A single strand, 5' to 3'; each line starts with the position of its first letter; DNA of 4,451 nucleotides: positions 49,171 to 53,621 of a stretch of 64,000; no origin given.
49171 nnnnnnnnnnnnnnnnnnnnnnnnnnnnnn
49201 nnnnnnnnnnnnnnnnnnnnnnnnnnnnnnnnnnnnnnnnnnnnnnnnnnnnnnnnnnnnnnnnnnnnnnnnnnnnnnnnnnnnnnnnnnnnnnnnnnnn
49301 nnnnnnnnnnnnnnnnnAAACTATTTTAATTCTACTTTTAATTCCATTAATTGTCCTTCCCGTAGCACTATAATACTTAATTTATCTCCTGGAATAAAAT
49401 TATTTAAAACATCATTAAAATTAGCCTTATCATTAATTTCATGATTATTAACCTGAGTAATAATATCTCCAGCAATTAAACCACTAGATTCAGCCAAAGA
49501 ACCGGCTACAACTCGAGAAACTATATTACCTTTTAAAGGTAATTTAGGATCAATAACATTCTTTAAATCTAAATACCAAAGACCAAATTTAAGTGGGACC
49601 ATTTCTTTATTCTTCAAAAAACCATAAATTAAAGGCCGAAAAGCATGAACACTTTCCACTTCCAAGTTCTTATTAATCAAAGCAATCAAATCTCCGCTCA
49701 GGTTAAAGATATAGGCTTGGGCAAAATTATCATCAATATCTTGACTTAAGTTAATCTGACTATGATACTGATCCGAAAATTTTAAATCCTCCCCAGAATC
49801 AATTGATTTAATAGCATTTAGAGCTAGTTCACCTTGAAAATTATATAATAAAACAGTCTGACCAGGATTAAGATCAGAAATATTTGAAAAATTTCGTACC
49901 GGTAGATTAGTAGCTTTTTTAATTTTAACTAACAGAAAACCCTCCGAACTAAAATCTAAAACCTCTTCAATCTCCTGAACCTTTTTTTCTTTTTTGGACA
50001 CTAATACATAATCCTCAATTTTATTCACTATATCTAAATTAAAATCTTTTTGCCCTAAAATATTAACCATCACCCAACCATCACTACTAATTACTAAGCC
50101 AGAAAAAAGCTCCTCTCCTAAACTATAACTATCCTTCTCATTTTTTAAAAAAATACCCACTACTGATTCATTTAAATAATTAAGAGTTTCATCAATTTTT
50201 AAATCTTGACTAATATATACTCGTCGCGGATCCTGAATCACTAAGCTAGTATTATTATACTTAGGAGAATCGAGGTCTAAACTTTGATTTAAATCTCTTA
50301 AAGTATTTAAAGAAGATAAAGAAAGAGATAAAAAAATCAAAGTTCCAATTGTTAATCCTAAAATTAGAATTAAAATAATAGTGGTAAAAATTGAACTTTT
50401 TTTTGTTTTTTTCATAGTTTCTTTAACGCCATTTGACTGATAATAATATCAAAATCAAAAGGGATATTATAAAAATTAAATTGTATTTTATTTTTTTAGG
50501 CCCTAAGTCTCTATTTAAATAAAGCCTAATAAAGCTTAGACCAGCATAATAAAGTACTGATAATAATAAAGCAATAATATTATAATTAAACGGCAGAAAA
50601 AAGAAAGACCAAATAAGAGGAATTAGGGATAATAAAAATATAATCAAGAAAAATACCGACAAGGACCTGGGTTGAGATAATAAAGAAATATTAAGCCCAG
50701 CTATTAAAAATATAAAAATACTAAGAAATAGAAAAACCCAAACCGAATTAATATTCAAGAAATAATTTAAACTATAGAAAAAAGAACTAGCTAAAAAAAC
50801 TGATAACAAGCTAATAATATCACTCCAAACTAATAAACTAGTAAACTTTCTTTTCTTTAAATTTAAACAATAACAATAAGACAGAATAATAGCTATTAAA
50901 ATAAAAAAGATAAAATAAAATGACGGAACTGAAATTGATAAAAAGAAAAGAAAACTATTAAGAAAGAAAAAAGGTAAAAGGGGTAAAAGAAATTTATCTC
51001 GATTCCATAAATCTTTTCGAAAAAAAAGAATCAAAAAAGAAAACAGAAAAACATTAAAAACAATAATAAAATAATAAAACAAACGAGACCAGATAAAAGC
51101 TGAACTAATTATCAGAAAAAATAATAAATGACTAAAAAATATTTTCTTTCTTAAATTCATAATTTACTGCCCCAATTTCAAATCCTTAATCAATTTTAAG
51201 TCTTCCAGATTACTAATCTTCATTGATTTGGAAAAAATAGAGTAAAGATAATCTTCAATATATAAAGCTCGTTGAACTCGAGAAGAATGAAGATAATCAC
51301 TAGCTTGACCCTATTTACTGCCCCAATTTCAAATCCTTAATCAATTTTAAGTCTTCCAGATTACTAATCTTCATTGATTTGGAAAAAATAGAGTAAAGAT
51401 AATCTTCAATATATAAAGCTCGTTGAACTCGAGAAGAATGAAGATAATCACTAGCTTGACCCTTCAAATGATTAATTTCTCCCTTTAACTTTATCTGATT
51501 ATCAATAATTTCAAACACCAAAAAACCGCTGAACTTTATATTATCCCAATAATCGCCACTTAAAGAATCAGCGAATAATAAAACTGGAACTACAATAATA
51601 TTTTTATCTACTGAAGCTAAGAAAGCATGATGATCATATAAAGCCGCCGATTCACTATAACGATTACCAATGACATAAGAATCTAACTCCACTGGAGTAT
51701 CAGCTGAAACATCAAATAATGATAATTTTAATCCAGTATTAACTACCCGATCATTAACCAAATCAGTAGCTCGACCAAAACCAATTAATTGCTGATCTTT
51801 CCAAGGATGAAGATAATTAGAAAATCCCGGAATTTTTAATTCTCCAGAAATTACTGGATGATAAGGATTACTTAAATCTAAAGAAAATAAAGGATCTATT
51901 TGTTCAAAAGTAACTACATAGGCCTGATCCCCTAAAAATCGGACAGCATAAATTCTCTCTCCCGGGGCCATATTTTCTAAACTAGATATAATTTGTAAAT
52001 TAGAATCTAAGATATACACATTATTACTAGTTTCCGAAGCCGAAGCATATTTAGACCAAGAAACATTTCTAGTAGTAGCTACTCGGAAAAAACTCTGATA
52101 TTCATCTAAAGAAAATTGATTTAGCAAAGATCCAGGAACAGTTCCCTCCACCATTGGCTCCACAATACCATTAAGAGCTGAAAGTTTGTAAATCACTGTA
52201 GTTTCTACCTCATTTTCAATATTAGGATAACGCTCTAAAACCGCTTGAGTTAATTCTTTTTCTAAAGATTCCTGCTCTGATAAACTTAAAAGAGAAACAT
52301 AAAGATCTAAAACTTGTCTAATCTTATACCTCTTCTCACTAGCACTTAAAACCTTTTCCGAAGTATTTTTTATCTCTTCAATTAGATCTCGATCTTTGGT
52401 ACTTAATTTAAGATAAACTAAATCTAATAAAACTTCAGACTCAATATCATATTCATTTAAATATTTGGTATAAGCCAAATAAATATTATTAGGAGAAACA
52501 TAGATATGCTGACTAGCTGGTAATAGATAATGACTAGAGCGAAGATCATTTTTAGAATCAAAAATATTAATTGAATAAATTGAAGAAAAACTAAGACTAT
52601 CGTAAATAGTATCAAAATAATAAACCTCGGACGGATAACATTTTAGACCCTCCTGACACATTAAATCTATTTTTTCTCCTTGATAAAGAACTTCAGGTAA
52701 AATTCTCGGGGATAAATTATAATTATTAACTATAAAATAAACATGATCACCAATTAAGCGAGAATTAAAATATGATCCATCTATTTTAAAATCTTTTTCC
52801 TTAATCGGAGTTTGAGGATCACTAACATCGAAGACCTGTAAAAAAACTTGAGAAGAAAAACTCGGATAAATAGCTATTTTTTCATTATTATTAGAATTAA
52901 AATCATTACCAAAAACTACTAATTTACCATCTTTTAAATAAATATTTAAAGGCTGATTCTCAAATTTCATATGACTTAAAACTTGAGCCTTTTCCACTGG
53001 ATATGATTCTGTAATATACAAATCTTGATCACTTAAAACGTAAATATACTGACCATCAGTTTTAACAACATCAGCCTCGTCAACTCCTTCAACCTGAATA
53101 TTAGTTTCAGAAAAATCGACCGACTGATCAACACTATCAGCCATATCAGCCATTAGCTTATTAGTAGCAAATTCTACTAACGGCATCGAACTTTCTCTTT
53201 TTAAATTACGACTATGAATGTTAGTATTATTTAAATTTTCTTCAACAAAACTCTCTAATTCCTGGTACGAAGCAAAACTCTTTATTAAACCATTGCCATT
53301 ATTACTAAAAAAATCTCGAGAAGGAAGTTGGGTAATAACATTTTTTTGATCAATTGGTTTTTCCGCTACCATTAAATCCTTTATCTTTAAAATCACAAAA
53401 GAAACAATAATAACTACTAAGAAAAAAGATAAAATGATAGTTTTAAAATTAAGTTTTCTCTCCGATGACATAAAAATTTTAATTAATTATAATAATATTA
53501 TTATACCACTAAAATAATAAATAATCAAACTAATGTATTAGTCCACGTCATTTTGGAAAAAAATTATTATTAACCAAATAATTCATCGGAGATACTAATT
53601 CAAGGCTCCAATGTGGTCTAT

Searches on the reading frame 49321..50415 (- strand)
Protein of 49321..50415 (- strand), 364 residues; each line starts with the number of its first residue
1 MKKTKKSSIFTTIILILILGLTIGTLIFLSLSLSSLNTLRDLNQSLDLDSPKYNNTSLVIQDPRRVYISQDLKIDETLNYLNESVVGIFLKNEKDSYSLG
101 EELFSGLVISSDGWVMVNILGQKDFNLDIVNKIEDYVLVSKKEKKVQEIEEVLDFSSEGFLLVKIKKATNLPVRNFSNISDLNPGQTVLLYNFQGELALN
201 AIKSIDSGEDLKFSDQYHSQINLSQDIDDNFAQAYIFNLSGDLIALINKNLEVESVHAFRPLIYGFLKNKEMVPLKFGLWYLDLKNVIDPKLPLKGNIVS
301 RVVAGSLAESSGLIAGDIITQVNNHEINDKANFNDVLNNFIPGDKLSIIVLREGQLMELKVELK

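Call 84: search_protein_families(library=pfam, proteins=[window:49321-50415:-], max_evalue=0.0001)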
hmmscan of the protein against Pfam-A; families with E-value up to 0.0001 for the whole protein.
window:49321-50415:- (364 aa): 3 families
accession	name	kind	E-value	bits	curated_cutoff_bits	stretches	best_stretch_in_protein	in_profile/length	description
PF13180.12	PDZ_2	-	2.6e-10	40.9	27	1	296-363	13-80/80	PDZ domain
PF17820.7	PDZ_6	-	3.1e-08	33.7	27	1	298-332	1-35/54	PDZ domain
PF00595.29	PDZ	-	9.7e-06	26.3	23.2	1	294-329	24-59/81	PDZ domain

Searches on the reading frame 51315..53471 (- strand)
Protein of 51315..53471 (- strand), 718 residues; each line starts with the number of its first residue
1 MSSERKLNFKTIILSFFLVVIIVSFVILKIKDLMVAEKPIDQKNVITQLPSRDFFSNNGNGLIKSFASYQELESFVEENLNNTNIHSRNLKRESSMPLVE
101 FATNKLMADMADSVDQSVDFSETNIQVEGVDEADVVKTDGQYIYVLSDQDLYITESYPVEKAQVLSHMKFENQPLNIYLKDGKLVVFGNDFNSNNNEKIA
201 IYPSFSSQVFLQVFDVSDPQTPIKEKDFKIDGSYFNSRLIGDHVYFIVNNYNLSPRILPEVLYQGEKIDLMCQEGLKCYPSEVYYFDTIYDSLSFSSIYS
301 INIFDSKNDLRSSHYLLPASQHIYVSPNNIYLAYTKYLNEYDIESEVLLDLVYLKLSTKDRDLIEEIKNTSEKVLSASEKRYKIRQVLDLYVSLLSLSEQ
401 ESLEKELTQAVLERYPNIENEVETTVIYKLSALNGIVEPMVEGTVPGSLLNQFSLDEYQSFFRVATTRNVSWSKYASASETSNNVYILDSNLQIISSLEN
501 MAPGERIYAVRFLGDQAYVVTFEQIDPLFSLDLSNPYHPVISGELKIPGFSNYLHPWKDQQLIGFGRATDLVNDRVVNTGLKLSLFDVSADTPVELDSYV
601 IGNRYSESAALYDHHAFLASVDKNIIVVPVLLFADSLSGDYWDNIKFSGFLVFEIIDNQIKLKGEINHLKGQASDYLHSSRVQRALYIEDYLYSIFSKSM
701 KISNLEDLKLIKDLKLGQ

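Call 21: search_protein_families(library=pfam, proteins=[window:51315-53471:-], max_evalue=0.001)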
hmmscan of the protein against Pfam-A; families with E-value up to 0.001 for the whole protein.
window:51315-53471:- (718 aa): 1 family
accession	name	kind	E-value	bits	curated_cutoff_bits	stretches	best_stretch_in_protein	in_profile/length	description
PF09826.15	Beta_propel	-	5.1e-142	474.7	22.4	1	120-708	1-495/495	Beta propeller domain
